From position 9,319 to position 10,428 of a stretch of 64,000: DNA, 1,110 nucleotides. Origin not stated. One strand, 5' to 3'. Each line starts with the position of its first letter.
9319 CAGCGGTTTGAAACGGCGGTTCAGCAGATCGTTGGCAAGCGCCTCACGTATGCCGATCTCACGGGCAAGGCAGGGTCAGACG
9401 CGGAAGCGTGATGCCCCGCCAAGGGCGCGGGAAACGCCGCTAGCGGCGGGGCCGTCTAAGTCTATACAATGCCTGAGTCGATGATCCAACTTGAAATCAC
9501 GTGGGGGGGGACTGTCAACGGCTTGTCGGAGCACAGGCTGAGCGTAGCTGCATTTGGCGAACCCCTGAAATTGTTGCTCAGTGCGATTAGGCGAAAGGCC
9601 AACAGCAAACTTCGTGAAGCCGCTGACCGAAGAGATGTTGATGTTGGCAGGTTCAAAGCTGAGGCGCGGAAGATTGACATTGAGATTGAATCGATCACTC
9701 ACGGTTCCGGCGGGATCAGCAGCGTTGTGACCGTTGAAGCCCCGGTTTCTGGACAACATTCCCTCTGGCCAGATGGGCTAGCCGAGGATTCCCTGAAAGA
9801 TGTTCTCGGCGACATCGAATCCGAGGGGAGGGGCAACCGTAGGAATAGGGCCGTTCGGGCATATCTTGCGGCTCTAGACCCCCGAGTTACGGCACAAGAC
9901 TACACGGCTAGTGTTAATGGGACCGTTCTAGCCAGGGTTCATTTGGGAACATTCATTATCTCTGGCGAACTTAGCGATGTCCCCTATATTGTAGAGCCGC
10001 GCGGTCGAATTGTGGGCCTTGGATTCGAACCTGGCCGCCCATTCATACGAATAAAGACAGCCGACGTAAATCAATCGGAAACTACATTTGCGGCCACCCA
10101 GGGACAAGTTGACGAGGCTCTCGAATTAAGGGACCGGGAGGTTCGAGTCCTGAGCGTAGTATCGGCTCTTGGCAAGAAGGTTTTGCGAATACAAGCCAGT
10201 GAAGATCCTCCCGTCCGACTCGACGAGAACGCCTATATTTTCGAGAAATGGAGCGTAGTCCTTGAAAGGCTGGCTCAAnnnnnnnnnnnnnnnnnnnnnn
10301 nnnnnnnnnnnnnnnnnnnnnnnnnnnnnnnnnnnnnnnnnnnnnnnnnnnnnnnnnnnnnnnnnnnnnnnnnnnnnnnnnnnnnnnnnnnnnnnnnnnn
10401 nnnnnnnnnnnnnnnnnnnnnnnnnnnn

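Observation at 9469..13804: Two ~270-aa proteins of apparently one unknown family, each coupled to a different toxin fold (Doc/Fic and PIN)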

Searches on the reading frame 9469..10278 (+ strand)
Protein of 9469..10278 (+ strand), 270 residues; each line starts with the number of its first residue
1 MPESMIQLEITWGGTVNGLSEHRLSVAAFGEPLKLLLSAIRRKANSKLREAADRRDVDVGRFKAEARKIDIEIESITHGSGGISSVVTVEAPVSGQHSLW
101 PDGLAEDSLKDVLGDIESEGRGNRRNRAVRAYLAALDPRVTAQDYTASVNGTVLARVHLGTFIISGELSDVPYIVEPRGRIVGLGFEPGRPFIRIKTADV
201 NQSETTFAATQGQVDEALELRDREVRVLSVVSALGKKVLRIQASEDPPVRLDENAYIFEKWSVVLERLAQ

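Call 4: search_protein_families(library=pfam, proteins=[window:9469-10278:+], max_evalue=0.1)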
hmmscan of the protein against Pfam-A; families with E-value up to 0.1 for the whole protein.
window:9469-10278:+ (270 aa): 0 families

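Call 5: search_protein_families(library=ncbifam, proteins=[window:9469-10278:+], max_evalue=1)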
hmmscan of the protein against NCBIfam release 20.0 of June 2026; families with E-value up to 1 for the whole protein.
window:9469-10278:+ (270 aa): 0 families

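Call 6: search_protein_families(library=padloc, proteins=[window:9469-10278:+], max_evalue=1)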
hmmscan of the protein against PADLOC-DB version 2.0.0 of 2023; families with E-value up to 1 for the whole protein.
window:9469-10278:+ (270 aa): 0 families

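Call 7: find_homologous_proteins(query=window:9469-10278:+)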
Query window:9469-10278:+ (270 aa): 13 proteins with E <= 0.001 among 4877 candidates.
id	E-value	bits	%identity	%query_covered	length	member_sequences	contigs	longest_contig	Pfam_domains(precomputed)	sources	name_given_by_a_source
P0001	2.4e-166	570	100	99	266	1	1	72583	-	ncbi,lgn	-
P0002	9.9e-78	279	52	99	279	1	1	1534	-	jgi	jgi:hypothetical protein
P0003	1.2e-72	263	49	100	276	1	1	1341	-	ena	-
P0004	1.3e-54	204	43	98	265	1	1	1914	-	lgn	-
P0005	2.3e-54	203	45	98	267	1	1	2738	-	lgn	-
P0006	1.8e-50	190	40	98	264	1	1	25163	-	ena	-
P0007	1.7e-40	157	37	98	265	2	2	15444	-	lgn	-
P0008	3.4e-40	156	39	98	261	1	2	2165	-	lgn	-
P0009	8.3e-33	132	36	98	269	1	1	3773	-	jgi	jgi:hypothetical protein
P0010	1.6e-32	131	35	98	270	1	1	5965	-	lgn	-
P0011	2.2e-32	131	36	98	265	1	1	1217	-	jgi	jgi:hypothetical protein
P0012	1.3e-31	128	40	82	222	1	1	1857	-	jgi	jgi:hypothetical protein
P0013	3.9e-31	127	35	98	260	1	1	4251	-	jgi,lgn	jgi:hypothetical protein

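Call 12: search_solved_structures(query=A1, max_evalue=10)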
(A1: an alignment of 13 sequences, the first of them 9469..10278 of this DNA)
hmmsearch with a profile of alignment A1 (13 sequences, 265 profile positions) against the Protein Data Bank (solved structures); distinct sequences matched with E-value up to 10: 4.
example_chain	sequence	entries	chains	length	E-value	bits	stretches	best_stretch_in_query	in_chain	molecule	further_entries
3tz1_A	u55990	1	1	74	0.051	15.9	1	98-158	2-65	Troponin C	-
6dch_A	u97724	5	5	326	0.89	11.9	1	101-180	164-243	ScoE protein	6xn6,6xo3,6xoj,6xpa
6l6w_A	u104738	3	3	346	0.99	11.7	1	101-180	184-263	ScoE protein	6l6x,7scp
4dqu_A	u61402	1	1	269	1.2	11.4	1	150-187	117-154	Enoyl-[acyl-carrier-protein] reductase [NADH]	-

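Call 17: find_encoding_contigs(protein=P0006, flank=5000, max_places=3)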
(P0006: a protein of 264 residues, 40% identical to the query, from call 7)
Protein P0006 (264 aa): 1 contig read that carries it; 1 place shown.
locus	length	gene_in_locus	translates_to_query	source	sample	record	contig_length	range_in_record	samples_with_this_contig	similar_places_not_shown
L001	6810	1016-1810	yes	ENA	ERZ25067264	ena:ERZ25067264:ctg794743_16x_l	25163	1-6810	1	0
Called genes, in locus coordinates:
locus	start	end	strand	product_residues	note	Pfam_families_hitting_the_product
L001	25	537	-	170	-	-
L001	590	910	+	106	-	-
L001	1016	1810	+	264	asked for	-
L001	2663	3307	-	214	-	-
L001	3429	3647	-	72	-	-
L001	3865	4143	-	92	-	-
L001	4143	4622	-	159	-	-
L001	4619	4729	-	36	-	-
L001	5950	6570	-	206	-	PF13175:AAA_15 (weak), PF13304:AAA_21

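Call 18: find_encoding_contigs(protein=P0007, flank=5000, max_places=3)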
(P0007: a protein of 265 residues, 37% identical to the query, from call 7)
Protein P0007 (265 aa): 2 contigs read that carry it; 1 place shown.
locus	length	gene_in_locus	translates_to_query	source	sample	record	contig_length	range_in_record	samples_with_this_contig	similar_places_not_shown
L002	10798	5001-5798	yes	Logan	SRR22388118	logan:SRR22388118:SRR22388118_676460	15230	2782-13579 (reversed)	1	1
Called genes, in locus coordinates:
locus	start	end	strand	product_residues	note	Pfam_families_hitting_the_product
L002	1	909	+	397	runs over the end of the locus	PF00155:Aminotran_1_2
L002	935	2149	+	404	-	PF02746:MR_MLE_N, PF13378:MR_MLE_C, PF07476:MAAL_C (faint)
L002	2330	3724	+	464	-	PF00144:Beta-lactamase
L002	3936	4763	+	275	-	PF00389:2-Hacid_dh, PF02826:2-Hacid_dh_C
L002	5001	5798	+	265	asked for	-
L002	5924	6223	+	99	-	PF02661:Fic (weak)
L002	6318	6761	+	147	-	PF03928:HbpS-like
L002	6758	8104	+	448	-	PF13660:DUF4147, PF05161:MOFRL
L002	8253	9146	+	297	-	PF02826:2-Hacid_dh_C, PF03446:NAD_binding_2, PF03807:F420_oxidored, PF14833:NAD_binding_11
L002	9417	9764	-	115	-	PF00190:Cupin_1, PF02311:AraC_binding, PF07883:Cupin_2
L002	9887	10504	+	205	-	PF04140:ICMT (weak), PF04191:PEMT, PF06966:DUF1295 (weak)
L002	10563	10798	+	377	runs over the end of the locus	-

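Call 19: find_related_loci(query=A1, collection=metagenome_contigs, flank=4000)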
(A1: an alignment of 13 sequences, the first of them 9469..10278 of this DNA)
Query A1 (270 aa) in metagenome_contigs; peptide patterns used: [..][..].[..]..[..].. (x = any residue, [..] = any of these).
298 stretches matched a pattern; 64 encode a relative of the query (tblastn E <= 1e-3); 64 distinct loci.
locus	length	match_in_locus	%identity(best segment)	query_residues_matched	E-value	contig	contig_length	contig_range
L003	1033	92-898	52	2-270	1e-89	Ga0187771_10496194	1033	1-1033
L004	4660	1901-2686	43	6-270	6e-59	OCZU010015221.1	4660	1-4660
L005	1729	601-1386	42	6-270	6e-59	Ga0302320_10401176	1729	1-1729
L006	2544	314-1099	41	6-270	3e-55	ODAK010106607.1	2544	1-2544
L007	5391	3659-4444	41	6-270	6e-55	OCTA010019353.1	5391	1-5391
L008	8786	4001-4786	42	7-270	8e-55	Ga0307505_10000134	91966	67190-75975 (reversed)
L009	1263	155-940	42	5-270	9e-57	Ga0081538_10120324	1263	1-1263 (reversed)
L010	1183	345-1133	42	7-270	5e-56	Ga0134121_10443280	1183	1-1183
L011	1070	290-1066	41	6-270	9e-56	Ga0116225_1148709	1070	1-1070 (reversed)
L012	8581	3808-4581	41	7-270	1e-52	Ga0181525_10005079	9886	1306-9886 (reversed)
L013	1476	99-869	41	7-269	7e-53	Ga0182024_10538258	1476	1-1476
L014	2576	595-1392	38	7-270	1e-49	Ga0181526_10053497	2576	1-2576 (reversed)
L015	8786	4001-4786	38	7-270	1e-49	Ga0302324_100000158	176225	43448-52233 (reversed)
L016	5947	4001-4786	37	7-270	6e-49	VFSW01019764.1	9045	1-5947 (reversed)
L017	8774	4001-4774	38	7-270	4e-49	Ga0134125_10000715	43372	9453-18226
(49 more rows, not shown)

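Call 23: predict_structure(alignment_id=A1)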
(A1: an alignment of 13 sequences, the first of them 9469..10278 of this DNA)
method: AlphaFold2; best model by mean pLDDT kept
length: 270 residues; sequences in the alignment: 13
mean_pLDDT: 73.9   pTM: 0.53
mean pLDDT of the five models: 73.9, 71.9, 71.6, 71.3, 69.9
residues with pLDDT >= 90: 57; 70-90: 109; 50-70: 67; < 50: 37
segments of 3 or more residues with pLDDT < 50: 19-24, 78-81, 92-97, 162-169, 263-270
pLDDT, mean of each block of 10 residues (from residue 1): 68 65 59 86 82 60 65 56 52 51 80 87 80 81 85 85 45 82 91 89 90 94 91 85 84 53 44
secondary structure, 60 per line:
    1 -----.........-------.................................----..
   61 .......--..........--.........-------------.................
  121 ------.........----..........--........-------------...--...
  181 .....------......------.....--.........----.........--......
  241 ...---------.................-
elements in order: E6-14 H22-54 H59-67 E70-79 E82-90 H104-120 H127-135 E140-149 E152-159 E173-175 E178-185 E192-197 E204-208 H211-219 E224-232 E235-243 H253-269
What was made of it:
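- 9469..10281 (+): Protein A (270 aa): presumptive large antitoxin of Doc, with an alpha/beta N-domain, an OB fold and a C-terminal helix. AF2 model (call 23).
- The N-domain of A is modelled with only moderate confidence (pLDDT 51-68 over strands 1-3), from a 13-sequence alignment (call 23).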

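Call 27: fold_search(model_id=the predicted structure, library=pdb)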
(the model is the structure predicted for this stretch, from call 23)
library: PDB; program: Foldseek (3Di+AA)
matches with E <= 10: 823; with E <= 0.001: 0
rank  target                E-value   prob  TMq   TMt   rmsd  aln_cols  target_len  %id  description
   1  7yny_H                2.9e-03  1.00  0.23  0.19   4.0        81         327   10  Crystal structure of baculovirus LEF-3 from Helicoverpa armigera nucleopolyhedrovirus (released 2023-01-25)
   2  1xtd                  3.8e-03  0.99  0.21  0.36  14.7       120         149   10  Structural Analysis of Leishmania mexicana eukaryotic initiation factor 5a (released 2004-10-26)
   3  7yny_C                5.7e-03  1.00  0.22  0.19   4.4        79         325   13  Crystal structure of baculovirus LEF-3 from Helicoverpa armigera nucleopolyhedrovirus (released 2023-01-25)
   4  3ulj_B                1.2e-02  1.00  0.21  0.52   4.2        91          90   16  Crystal structure of apo Lin28B cold shock domain (released 2012-08-15)
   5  4a75_C                1.3e-02  1.00  0.21  0.53   4.5        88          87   15  The Lin28b Cold shock domain in complex with hexathymidine. (released 2012-09-05)
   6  9f2a_A                1.3e-02  1.00  0.23  0.14  10.9       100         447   13  Pyrococcus abyssi PolD in complex with Rpa2 winged-helix domain class 2 (composite map) (released 2024-12-04)
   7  4a76_A                1.6e-02  1.00  0.21  0.54   4.1        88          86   15  The Lin28b Cold shock domain in complex with heptathymidine (released 2012-09-05)
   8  3ulj_A                1.6e-02  1.00  0.21  0.53   4.5        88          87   15  Crystal structure of apo Lin28B cold shock domain (released 2012-08-15)
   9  7yny_A                1.7e-02  1.00  0.22  0.18   4.3        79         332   13  Crystal structure of baculovirus LEF-3 from Helicoverpa armigera nucleopolyhedrovirus (released 2023-01-25)
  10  4a75_E                1.7e-02  1.00  0.21  0.53   4.5        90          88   14  The Lin28b Cold shock domain in complex with hexathymidine. (released 2012-09-05)
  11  4a75_A                1.7e-02  1.00  0.21  0.52   4.9        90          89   14  The Lin28b Cold shock domain in complex with hexathymidine. (released 2012-09-05)
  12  8qzv                  2.0e-02  0.97  0.22  0.38  14.6       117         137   12  Crystal structure of translation factor eIF5A from Trichomonas vaginalis (released 2024-07-03)
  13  8aaf_v                2.1e-02  0.97  0.22  0.38  15.0       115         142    7  Yeast RQC complex in state G (released 2023-03-08)
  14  3hks_B                2.2e-02  0.96  0.22  0.37  14.6       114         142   12  Crystal structure of eukaryotic translation initiation factor eIF-5A2 from Arabidopsis thaliana (released 2009-09-29)
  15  8ut0_Ls               2.2e-02  0.96  0.21  0.35  14.8       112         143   11  Eukaryotic 80S ribosome with Reh1, eIF5A and A/P site tRNA (released 2024-11-06)
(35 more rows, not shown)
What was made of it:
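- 9469..10281 (+): Foldseek OB-fold hits (call 27).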

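Call 52: find_homologous_proteins(query=A4, max_evalue=10)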
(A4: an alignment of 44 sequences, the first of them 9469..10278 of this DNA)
Query A4 (44 sequences) (270 aa, profile of the alignment): 158 proteins with E <= 10 among 8000 candidates; the best 120 are listed.
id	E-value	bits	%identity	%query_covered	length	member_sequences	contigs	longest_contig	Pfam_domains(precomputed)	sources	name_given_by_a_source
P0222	1.2e-109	384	39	98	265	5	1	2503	-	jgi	jgi:hypothetical protein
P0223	2.6e-109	383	41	98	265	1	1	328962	-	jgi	jgi:hypothetical protein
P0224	5.1e-109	382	38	98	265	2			-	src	-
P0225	9.4e-109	381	37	98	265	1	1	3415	-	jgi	jgi:hypothetical protein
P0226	2.0e-107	376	39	98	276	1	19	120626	-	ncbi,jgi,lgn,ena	ncbi:MAG: hypothetical protein ABSF16_10525 [Terracidiphilus sp.]|jgi:hypothetical protein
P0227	5.3e-107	375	39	98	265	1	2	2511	-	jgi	jgi:hypothetical protein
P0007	1.3e-106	374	37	98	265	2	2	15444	-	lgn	-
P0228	2.5e-106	373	38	94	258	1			-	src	-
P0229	3.4e-106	372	37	98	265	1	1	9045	-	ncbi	-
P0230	7.5e-106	371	37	98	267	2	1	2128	-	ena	-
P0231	9.5e-106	371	36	98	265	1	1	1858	-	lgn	-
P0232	4.5e-105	369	40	98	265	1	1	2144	-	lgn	-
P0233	5.0e-105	369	37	98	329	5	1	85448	-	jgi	jgi:hypothetical protein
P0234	5.1e-105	369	38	98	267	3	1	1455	-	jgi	-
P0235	1.0e-104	368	40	98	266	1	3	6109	-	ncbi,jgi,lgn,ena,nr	ncbi:MAG TPA: hypothetical protein VE994_17590 [Terriglobales bacterium]|nr:hypothetical protein [Te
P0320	1.5e-87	311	38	98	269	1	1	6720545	-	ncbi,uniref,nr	ncbi:hypothetical protein [Anaeromyxobacter oryzae]|uniref:Uncharacterized protein n=1 Tax=Anaeromyx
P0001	3.5e-87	310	100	99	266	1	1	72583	-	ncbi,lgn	-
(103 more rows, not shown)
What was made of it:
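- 9469..10281 (+): Family of about 158 clusters (call 52).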

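Call 54: search_protein_families(library=pfam, alignment_id=A4, max_evalue=10)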
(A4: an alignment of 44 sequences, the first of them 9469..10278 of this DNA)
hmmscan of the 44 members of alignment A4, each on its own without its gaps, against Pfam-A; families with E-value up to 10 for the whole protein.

A. member 1, window:9469-10278:+ (270 aa): 0 families

B. families by the number of members that match (of 44 scanned): 14 families
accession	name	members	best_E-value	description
PF23928.1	DUF7266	3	0.0013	Family of unknown function (DUF7266)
PF10756.15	bPH_6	2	0.016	Bacterial PH domain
PF06069.16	PerC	1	0.032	PerC transcriptional activator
PF16217.10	M64_N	1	0.046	Peptidase M64 N-terminus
PF21483.2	CdiA_helical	1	0.062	Toxin CdiA-like, helical domain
PF17115.11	Toast_rack_N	1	0.091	N-terminal domain of toast_rack, DUF2154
PF20007.4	fvmRadSAM-pep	1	0.13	FtsH ternary system-associated peptide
PF08666.17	SAF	1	0.13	SAF domain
PF01813.22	ATP-synt_D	1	0.14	ATP synthase subunit D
PF19908.4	DUF6381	1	0.18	Family of unknown function (DUF6381)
PF17705.6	DUF5551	1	0.21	Family of unknown function (DUF5551)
PF12408.13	DUF3666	1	0.22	Ribose-5-phosphate isomerase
PF02510.20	SPAN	1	0.31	Surface presentation of antigen domain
PF13622.12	4HBT_3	1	0.89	Acyl-CoA thioesterase N-terminal domain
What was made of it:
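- On Phd/Doc type II toxin-antitoxin: No Pfam hit up to E 10 in any of 44 A-family members (call 54).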

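Call 56: list_cluster_members(proteins=[P0001, P0014, P0320])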
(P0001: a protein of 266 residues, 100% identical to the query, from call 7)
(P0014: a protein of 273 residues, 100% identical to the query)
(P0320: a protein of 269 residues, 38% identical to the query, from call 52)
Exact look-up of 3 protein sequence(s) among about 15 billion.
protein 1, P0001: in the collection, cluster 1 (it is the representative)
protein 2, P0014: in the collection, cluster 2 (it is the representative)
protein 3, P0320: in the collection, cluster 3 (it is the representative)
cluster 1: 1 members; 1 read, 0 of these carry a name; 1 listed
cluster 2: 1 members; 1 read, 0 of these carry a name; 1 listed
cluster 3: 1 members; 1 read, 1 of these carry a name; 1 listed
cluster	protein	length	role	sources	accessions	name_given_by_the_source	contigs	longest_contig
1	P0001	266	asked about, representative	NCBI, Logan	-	-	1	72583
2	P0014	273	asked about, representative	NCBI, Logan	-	-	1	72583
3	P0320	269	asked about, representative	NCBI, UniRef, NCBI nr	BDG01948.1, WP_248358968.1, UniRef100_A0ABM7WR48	hypothetical protein [Anaeromyxobacter oryzae] | Uncharacterized protein n=1 Tax=Anaeromyxobacter oryzae TaxID=2918170 ...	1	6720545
